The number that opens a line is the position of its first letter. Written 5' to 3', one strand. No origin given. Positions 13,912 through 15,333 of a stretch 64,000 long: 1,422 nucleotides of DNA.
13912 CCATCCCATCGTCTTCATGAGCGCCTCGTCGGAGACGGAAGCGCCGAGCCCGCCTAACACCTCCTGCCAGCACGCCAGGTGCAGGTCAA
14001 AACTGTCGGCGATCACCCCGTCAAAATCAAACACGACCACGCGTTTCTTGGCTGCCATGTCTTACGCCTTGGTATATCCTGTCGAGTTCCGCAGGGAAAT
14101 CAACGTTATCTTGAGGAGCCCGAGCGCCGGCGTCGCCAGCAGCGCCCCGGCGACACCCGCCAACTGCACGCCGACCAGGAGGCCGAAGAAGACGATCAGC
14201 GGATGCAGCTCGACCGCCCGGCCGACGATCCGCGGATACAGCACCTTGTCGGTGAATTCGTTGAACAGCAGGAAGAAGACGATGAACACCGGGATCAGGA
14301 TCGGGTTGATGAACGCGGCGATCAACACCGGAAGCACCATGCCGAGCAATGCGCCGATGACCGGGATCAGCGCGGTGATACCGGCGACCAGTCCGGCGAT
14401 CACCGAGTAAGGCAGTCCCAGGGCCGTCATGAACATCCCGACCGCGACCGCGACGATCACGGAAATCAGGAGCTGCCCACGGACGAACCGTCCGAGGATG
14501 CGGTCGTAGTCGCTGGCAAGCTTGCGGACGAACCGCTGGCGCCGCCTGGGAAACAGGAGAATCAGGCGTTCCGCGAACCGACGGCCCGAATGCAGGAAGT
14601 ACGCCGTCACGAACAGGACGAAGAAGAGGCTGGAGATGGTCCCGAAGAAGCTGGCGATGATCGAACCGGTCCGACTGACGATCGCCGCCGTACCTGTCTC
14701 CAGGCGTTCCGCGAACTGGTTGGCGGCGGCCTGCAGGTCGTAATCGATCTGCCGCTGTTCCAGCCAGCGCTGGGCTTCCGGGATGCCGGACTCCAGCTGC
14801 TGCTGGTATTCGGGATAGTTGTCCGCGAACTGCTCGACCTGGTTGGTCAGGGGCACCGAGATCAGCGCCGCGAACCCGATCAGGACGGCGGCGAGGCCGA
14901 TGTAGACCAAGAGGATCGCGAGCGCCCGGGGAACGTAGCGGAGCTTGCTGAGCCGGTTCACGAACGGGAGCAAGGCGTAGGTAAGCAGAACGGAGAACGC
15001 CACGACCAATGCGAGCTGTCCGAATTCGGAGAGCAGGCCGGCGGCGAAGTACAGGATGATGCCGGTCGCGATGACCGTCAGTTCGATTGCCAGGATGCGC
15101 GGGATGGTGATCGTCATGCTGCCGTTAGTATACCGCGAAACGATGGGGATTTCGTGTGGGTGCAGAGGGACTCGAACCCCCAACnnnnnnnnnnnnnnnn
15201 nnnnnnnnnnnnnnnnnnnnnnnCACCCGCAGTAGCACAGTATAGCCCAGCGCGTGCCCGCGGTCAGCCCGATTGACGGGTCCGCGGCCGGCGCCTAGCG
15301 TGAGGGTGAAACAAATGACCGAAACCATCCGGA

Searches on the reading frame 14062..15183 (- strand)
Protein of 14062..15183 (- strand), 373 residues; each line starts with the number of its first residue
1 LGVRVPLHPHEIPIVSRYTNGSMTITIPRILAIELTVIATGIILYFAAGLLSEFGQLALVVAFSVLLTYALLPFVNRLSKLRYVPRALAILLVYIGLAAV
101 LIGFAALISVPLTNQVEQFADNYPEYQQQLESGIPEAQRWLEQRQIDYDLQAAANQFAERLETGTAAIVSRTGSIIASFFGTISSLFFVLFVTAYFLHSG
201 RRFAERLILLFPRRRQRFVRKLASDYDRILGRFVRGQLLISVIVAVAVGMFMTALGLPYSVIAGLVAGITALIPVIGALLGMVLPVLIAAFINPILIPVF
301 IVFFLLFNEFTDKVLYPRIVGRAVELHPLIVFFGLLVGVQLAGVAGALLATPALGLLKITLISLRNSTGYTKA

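Call 80: search_protein_families(library=pfam, proteins=[window:14062-15183:-], max_evalue=0.00001)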
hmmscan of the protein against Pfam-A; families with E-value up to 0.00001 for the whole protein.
window:14062-15183:- (373 aa): 1 family
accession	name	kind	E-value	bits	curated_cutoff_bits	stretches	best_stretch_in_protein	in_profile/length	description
PF01594.21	AI-2E_transport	-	1.5e-58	198.9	34.3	1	42-362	6-324/327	AI-2E family transporter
